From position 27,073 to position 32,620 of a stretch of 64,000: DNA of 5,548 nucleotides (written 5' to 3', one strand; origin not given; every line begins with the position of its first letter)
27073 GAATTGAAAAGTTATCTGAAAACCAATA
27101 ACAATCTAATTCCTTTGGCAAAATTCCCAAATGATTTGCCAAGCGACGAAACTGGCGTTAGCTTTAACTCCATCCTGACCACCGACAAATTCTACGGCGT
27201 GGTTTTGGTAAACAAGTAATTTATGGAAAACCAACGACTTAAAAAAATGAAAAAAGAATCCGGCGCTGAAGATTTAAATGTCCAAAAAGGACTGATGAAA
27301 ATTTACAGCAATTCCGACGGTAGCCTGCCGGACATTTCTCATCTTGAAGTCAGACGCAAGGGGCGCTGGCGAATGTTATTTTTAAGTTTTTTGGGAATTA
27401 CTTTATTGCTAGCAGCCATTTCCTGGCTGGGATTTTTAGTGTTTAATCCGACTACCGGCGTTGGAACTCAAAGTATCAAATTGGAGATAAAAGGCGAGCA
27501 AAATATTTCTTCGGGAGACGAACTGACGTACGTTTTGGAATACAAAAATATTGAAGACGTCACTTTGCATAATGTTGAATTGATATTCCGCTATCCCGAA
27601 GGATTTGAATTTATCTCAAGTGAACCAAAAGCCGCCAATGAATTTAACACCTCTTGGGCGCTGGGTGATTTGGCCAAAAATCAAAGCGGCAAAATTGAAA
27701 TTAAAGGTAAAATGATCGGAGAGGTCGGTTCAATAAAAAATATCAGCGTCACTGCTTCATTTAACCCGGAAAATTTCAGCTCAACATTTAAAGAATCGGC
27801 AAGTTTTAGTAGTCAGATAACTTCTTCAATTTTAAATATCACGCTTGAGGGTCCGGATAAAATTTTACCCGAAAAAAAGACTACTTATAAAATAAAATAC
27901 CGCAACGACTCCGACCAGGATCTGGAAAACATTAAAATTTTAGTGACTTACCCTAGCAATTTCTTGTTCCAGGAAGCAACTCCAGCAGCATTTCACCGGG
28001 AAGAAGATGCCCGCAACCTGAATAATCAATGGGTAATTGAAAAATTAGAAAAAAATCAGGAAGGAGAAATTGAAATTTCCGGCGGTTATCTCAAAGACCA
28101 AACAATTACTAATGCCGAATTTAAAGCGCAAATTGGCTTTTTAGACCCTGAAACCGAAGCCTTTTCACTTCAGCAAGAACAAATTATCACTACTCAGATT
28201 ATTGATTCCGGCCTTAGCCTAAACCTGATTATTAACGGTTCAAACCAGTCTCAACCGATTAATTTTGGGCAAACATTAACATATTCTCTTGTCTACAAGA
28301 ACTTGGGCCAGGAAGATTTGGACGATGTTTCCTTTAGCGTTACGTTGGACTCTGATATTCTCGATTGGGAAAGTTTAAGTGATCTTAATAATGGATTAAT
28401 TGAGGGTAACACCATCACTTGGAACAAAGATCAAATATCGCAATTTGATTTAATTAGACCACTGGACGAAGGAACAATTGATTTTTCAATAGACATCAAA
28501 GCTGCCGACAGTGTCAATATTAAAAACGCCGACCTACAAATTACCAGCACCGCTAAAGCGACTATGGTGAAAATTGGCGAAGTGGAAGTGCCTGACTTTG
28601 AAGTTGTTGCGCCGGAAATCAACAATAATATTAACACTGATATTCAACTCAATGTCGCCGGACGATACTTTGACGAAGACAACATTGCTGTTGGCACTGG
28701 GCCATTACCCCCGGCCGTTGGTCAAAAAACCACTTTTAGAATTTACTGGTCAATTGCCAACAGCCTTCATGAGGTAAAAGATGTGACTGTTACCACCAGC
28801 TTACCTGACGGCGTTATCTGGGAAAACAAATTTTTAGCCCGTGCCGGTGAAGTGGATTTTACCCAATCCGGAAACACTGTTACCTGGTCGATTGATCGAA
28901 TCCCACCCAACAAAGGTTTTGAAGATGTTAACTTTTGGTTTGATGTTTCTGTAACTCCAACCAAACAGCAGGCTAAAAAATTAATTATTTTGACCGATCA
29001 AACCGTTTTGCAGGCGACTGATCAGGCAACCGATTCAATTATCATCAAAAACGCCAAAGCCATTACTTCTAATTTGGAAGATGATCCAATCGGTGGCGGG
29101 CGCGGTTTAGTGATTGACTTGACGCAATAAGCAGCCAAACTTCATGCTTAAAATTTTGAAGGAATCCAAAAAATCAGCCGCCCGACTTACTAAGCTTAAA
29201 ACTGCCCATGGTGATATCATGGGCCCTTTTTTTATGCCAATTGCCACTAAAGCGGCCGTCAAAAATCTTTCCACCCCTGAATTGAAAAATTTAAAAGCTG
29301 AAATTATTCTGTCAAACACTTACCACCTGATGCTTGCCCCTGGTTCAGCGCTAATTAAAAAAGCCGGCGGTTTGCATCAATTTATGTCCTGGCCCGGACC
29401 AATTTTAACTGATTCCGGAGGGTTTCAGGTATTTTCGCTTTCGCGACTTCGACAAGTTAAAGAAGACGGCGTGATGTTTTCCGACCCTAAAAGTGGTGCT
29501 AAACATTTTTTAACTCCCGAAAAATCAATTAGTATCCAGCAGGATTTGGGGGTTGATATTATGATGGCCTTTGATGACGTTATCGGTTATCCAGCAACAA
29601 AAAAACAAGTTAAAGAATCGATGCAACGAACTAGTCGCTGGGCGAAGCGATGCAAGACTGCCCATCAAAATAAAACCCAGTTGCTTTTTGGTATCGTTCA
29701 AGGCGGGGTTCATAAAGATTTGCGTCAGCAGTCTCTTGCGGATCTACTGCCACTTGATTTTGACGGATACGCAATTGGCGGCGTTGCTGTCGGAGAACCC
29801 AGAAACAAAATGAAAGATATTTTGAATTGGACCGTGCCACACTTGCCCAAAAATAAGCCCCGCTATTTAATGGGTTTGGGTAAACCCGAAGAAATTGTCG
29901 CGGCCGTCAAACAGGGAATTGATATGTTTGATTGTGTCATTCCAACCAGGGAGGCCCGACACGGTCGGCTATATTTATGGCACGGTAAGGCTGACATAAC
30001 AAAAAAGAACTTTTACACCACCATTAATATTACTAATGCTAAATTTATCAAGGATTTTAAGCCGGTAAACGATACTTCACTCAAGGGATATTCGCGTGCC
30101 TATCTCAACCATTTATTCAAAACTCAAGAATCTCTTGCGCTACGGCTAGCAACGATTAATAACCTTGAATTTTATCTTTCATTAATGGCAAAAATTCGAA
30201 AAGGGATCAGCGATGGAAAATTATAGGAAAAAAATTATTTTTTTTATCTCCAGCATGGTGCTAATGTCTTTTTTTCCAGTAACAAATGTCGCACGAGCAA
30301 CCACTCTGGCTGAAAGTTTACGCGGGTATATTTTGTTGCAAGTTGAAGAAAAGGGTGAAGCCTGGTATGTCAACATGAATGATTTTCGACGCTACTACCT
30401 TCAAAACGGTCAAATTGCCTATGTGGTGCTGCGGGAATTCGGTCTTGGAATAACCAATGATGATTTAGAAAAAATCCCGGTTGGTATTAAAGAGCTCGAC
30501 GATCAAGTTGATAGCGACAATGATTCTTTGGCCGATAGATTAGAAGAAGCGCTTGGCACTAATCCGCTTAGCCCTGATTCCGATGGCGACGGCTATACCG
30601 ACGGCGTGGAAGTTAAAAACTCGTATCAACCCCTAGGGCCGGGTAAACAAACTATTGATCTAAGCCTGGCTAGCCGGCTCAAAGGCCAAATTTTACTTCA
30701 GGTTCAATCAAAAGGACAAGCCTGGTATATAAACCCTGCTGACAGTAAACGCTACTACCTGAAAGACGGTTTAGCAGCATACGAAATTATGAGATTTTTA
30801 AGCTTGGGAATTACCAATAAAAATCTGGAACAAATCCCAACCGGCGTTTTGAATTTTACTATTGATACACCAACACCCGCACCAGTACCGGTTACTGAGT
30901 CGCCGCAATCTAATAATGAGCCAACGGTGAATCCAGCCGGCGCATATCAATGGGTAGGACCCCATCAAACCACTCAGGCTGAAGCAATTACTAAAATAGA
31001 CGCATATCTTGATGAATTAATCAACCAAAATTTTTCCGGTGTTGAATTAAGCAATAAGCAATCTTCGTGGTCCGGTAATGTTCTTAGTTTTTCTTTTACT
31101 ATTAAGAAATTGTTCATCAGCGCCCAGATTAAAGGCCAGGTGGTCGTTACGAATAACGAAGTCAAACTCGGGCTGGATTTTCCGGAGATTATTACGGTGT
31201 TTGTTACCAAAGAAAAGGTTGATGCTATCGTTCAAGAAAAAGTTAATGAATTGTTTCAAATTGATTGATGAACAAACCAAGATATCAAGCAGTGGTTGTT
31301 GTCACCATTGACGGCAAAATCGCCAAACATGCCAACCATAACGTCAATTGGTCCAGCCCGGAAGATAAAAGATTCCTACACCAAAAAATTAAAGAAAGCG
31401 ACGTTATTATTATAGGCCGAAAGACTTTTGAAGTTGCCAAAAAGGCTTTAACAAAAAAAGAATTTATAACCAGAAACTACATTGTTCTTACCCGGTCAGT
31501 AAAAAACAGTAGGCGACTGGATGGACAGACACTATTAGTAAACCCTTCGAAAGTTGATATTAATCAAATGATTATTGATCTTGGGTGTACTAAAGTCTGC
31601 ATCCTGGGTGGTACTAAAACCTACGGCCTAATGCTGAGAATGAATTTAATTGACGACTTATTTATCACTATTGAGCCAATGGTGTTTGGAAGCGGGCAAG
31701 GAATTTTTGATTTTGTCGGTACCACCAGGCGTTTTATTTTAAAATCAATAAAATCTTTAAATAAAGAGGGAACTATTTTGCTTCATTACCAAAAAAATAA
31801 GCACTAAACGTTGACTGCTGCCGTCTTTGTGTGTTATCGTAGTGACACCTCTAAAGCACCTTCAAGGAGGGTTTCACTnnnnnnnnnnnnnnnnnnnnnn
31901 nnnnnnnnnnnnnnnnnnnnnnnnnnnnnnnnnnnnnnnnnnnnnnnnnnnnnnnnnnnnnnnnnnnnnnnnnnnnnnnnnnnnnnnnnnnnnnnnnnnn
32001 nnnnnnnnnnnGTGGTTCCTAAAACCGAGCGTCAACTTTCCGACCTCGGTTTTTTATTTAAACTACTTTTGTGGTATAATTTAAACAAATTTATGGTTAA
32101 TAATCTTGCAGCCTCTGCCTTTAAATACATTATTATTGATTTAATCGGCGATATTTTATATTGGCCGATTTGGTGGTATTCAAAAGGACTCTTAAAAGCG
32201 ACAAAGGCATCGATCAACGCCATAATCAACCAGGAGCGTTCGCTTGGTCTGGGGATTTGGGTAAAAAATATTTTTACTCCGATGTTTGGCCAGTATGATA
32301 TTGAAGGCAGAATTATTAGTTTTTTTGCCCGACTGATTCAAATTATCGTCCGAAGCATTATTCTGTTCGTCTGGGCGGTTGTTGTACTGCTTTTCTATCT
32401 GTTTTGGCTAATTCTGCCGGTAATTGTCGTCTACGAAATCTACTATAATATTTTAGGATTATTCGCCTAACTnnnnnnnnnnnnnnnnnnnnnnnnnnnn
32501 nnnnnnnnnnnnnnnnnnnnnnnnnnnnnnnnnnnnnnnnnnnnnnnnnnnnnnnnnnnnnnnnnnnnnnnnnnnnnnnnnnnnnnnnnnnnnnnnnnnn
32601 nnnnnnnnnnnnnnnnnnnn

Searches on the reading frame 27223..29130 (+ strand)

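Call 49: search_protein_families(library=ncbifam, proteins=[window:27223-29130:+], max_evalue=0.00001)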
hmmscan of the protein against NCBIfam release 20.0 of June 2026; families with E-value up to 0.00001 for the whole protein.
window:27223-29130:+ (635 aa): 1 family
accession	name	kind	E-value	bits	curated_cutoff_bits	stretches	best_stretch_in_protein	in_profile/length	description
TIGR01451.2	B_ant_repeat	repeat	4.3e-10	39.4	24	0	93-134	6-47/53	DUF11 type repeat protein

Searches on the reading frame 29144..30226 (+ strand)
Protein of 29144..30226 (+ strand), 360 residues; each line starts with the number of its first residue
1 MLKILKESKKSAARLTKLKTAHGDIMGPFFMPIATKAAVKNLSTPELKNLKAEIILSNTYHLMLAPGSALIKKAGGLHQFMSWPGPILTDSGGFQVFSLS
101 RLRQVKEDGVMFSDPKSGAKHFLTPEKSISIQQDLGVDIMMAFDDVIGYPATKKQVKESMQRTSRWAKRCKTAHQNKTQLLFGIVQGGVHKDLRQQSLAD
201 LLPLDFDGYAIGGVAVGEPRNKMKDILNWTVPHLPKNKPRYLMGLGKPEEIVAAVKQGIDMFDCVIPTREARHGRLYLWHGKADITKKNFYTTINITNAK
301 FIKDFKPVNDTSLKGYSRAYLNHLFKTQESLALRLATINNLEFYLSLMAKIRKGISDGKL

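Call 49: search_protein_families(library=ncbifam, proteins=[window:29144-30226:+], max_evalue=0.00001)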
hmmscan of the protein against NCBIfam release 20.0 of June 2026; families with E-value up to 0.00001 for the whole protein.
window:29144-30226:+ (360 aa): 3 families
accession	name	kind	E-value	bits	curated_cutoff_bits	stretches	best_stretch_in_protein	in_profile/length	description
TIGR00430.1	Q_tRNA_tgt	equivalog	1.2e-140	468.7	306.75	1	9-359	6-351/368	tRNA guanosine(34) transglycosylase Tgt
TIGR00449.1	tgt_general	superfamily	1.3e-134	448.7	47.6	1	8-360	5-351/367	tRNA-guanine transglycosylase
TIGR00432.2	arcsn_tRNA_tgt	equivalog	1e-36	126.4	350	2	124-286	102-267/441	tRNA guanosine(15) transglycosylase TgtA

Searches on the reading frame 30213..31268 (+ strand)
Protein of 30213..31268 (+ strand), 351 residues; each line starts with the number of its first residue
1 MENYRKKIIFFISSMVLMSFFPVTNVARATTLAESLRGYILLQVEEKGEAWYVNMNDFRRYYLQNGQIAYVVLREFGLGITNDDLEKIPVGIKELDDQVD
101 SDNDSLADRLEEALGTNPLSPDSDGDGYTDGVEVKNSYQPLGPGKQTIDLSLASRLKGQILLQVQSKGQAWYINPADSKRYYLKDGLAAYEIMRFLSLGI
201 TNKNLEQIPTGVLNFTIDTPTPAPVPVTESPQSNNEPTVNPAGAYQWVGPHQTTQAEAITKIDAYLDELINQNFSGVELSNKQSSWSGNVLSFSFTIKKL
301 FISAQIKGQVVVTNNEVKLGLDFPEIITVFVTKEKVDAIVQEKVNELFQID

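Call 49: search_protein_families(library=ncbifam, proteins=[window:30213-31268:+], max_evalue=0.00001)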
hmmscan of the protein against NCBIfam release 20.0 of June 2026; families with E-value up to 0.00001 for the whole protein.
window:30213-31268:+ (351 aa): 1 family
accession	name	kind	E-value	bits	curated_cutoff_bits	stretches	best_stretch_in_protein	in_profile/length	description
NF033765.2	gliding_CglD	equivalog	9.7e-06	23.6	400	0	99-137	265-303/1124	adventurous gliding motility lipoprotein CglD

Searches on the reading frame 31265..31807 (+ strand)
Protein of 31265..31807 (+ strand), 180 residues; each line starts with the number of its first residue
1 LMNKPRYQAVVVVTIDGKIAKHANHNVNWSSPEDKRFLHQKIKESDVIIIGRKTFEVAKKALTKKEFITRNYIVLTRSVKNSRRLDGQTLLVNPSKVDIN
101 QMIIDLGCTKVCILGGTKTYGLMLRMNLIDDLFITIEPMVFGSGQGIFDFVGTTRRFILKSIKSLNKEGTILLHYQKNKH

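Call 3: search_protein_families(library=pfam, proteins=[window:31265-31807:+], max_evalue=0.01)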
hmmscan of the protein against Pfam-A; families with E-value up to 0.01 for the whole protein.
window:31265-31807:+ (180 aa): 2 families
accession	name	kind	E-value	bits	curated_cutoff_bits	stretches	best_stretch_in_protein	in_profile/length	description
PF01872.23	RibD_C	-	1e-17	65.1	24.1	1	10-166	6-192/197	RibD C-terminal domain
PF00186.24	DHFR_1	-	9.2e-09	35.6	25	1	23-135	16-114/159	Dihydrofolate reductase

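Call 49: search_protein_families(library=ncbifam, proteins=[window:31265-31807:+], max_evalue=0.00001)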
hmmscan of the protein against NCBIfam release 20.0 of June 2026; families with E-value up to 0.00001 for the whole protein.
window:31265-31807:+ (180 aa): 6 families
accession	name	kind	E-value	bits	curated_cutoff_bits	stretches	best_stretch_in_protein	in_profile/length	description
TIGR00227.1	ribD_Cterm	domain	1.1e-10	41.4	150.15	0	9-63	7-61/216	riboflavin-specific deaminase C-terminal domain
TIGR01508.1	rib_reduct_arch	equivalog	1.7e-09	37.2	186.45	0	11-67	7-62/210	2,5-diamino-6-(ribosylamino)-4(3H)-pyrimidinone 5'-phosphate reductase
NF010663.0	PRK14059.1-1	equivalog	1.5e-08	34.3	184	0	91-178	164-252/253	pyrimidine reductase family protein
NF000127.2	trim_DfrA20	exception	1.8e-07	31.3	325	1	11-152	7-140/169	trimethoprim-resistant dihydrofolate reductase DfrA20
NF041386.1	dihyfolred_HdrA_Halo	equivalog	5.6e-07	29.5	300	1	19-125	13-111/158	dihydrofolate reductase HdrA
NF033868.0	trim_DfrA36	exception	7.1e-06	25.8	360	0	11-143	5-130/170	trimethoprim-resistant dihydrofolate reductase DfrA36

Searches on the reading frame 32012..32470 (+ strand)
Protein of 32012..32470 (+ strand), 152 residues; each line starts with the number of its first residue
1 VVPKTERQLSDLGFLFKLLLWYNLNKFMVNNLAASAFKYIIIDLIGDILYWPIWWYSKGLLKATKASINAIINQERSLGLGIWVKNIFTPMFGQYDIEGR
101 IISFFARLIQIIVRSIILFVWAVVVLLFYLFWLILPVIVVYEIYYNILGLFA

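Call 3: search_protein_families(library=pfam, proteins=[window:32012-32470:+], max_evalue=0.01)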
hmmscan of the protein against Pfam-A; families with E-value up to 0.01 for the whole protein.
window:32012-32470:+ (152 aa): 0 families

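Call 4: search_protein_families(library=ncbifam, proteins=[window:32012-32470:+], max_evalue=0.01)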
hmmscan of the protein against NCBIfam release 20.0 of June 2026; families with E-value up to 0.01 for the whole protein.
window:32012-32470:+ (152 aa): 0 families

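Call 23: find_homologous_proteins(query=window:32093-32470:+, max_evalue=0.001)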
Query window:32093-32470:+ (125 aa): 96 proteins with E <= 0.001 among 119 candidates.
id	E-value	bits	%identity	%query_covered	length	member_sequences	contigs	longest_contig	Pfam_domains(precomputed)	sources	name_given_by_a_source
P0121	1.1e-71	257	100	100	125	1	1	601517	-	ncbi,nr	ncbi:MAG: hypothetical protein HUU49_01640 [Candidatus Buchananbacteria bacterium]|nr:hypothetical p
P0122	1.2e-63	231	87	100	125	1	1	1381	-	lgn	-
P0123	2.8e-59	217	79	99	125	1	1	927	-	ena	-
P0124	2.7e-57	211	75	99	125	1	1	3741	-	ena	-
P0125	2.0e-54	201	72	98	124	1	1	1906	-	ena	-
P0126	2.8e-54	201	71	100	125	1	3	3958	-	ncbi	-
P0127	2.2e-49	185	66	99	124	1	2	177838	-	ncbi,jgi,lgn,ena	ncbi:MAG: hypothetical protein WC768_01565 [Patescibacteria group bacterium]|jgi:hypothetical protei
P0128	4.0e-45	171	60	99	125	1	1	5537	-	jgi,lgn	-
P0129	1.3e-44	170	62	99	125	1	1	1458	-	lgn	-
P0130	1.5e-44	170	61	97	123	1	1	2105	-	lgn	-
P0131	1.5e-44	169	63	100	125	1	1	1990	-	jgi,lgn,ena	-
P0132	1.9e-44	169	64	100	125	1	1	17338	-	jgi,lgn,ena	-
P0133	3.1e-44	169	63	98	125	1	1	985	-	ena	-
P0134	5.7e-44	168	65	99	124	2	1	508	-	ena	-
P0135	6.9e-44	167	63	98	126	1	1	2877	-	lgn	-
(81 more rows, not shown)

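Call 47: predict_structure(alignment_id=A4)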
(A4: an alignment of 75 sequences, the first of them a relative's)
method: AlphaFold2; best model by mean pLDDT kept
length: 125 residues; sequences in the alignment: 75
mean_pLDDT: 91.7   pTM: 0.71
mean pLDDT of the five models: 91.7, 91.0, 89.8, 87.2, 86.1
residues with pLDDT >= 90: 94; 70-90: 27; 50-70: 4; < 50: 0
segments of 3 or more residues with pLDDT < 50: none
pLDDT, mean of each block of 10 residues (from residue 1): 71 89 92 96 97 94 86 93 97 98 96 93 86
secondary structure, 60 per line:
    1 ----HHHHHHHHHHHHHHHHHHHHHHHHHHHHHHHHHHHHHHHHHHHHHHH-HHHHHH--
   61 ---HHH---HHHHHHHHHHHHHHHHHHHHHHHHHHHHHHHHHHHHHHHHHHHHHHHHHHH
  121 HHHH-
elements in order: H5-51 H53-58 H70-124

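Call 51: fold_search(model_id=the predicted structure, library=pdb)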
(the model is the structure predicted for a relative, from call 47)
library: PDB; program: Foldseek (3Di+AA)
matches with E <= 10: 31; with E <= 0.001: 0
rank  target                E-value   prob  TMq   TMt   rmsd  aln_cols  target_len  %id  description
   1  7vvu_V                2.2e+00  0.11  0.26  0.28  10.2       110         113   11  NuA4 HAT module bound to the nucleosome (released 2022-08-10)
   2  9l76_B                3.1e+00  0.09  0.21  0.23  20.1        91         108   12  Structures and mechanism of the nicotinamide nucleotide transhydrogenase from E. coli (released 2026-01-07)
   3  5j9w_H                3.3e+00  0.08  0.27  0.28  10.5       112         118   12  Crystal structure of the NuA4 core complex (released 2016-10-26)
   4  5j9t_D                3.3e+00  0.08  0.26  0.27  10.7       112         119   12  Crystal structure of the NuA4 core complex (released 2016-10-26)
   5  9ix4_A                4.3e+00  0.06  0.18  0.02  18.0        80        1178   16  Cryo-EM structure of Lactobacillus casei DdmD dimer bound with DNA (released 2025-01-01)
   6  7nhn_0                4.5e+00  0.16  0.35  0.13   4.6        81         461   10  VgaL, an antibiotic resistance ABCF, in complex with 70S ribosome from Listeria monocytogenes (released 2021-05-05)
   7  7lbm_n                4.5e+00  0.09  0.25  0.13   5.8        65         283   22  Structure of the human Mediator-bound transcription pre-initiation complex (released 2021-03-24)
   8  8b6h_EG               4.8e+00  0.15  0.32  0.38   5.1        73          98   11  Cryo-EM structure of cytochrome c oxidase dimer (complex IV) from respiratory supercomplex of Tetrahymena thermophila (released 2023-03-29)
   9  6czq_B                4.8e+00  0.07  0.18  0.23  11.0        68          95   12  A V-to-F substitution in SK2 channels causes Ca2+ hypersensitivity and improves locomotion in a C. elegans ALS model (released 2018-08-01)
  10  5j9q_D                4.8e+00  0.06  0.26  0.27  10.7       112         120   12  Crystal structure of the NuA4 core complex (released 2016-10-26)
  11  5c21_B                5.1e+00  0.08  0.32  0.19  10.7       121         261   12  Crystal structure of native HlyD from E. coli (released 2016-02-17)
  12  4q4j_A                5.8e+00  0.10  0.38  0.09  11.1       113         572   20  Structure of crosslinked TM287/288_S498C_S520C mutant (released 2014-07-16)
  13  8gym_Z1               6.1e+00  0.14  0.33  0.40   5.0        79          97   10  Cryo-EM structure of Tetrahymena thermophila respiratory mega-complex MC IV2+(I+III2+II)2 (released 2023-06-14)
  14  9jz0_0                6.5e+00  0.08  0.34  0.35   8.7       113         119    8  portal-tail complex of DNA-ejected T7 (released 2024-12-11)
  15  5wkq_A                6.5e+00  0.08  0.30  0.25   7.7       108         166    9  2.10 A resolution structure of IpaB (residues 74-242) from Shigella flexneri (released 2018-05-16)
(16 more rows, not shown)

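Call 63: find_related_loci(query=A4, collection=genome_contigs, flank=7000)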
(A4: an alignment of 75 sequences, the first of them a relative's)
Query A4 (125 aa) in genome_contigs; peptide patterns used: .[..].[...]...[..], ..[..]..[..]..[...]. (x = any residue, [..] = any of these).
600 stretches matched a pattern (row limit reached: there are more); 579 encode a relative of the query (tblastn E <= 1e-3); the best 80 are kept; 80 distinct loci.
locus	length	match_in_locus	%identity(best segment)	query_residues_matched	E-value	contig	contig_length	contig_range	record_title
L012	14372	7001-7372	66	1-124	2e-54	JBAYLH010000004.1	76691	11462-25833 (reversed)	MAG: Candidatus Buchananbacteria bacterium isolate SO_2016_GW1_99 scaffold00745_OW334_2016, whole genome shotgun sequenc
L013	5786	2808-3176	54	1-123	3e-44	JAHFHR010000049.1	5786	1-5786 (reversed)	MAG: bacterium isolate nzgw343 NODE_29605_length_5787_cov_3.193435, whole genome shotgun sequence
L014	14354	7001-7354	59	1-118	2e-43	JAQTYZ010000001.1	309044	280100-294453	MAG: Patescibacteria group bacterium isolate STC_49 NODE_48_length_309044_cov_4.564705_Sandtown_C, whole genome shotgun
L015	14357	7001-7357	61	1-119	3e-43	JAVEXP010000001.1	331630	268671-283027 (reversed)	MAG: Patescibacteria group bacterium isolate BF4_175 NODE_29_length_331630_cov_8.884239_Biofilm4, whole genome shotgun s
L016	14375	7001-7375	56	1-125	5e-40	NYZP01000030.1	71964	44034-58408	MAG: Parcubacteria group bacterium isolate ARS52 MHASMcontig_203947, whole genome shotgun sequence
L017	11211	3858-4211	53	3-120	9e-40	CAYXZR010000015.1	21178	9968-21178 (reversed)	MAG TPA_asm: uncultured Gammaproteobacteria bacterium isolate SRP334346_co1_99 genome assembly, contig: NODE_2233_length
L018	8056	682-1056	50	1-125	1e-39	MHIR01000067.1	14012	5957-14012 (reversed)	MAG: Candidatus Buchananbacteria bacterium RIFCSPLOWO2_02_FULL_46_11b rifcsplowo2_02_scaffold_7611, whole genome shotgun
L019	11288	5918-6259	53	3-116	5e-39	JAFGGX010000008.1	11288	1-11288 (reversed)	MAG: Candidatus Buchananbacteria bacterium isolate Zod_Metabat.1414 k87_2473089, whole genome shotgun sequence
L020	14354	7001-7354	51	3-120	3e-39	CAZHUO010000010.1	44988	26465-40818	MAG TPA_asm: uncultured Gammaproteobacteria bacterium isolate SRP263991_co5_609 genome assembly, contig: NODE_1736_lengt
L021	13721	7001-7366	55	3-125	2e-38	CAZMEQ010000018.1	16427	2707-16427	MAG TPA_asm: uncultured Gammaproteobacteria bacterium isolate binchicken_co154_115 genome assembly, contig: NODE_6222_le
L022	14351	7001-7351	56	3-119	7e-38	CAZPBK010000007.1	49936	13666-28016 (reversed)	MAG TPA_asm: uncultured Gammaproteobacteria bacterium isolate binchicken_co13_472 genome assembly, contig: NODE_644_leng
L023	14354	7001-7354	50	3-120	1e-37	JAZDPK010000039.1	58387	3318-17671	MAG: Parcubacteria group bacterium isolate MEGAHIT-group-0.83 k141_12094687, whole genome shotgun sequence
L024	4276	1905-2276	49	1-124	5e-37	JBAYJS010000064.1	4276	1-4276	MAG: Candidatus Buchananbacteria bacterium isolate SO_2016_GW1_61 scaffold40484_OW334_2016, whole genome shotgun sequenc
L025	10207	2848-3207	52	2-121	5e-37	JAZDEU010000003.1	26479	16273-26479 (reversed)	MAG: bacterium isolate MEGAHIT-group-0.164 k141_4286413, whole genome shotgun sequence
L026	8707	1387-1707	58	13-119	1e-36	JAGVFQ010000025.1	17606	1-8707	MAG: Patescibacteria group bacterium isolate DeMMO2_29 c_000000041570, whole genome shotgun sequence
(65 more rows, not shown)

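Call 81: search_protein_families(library=pfam, proteins=[window:32093-32470:+], max_evalue=0.01)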
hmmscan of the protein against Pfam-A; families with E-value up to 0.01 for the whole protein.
window:32093-32470:+ (125 aa): 0 families
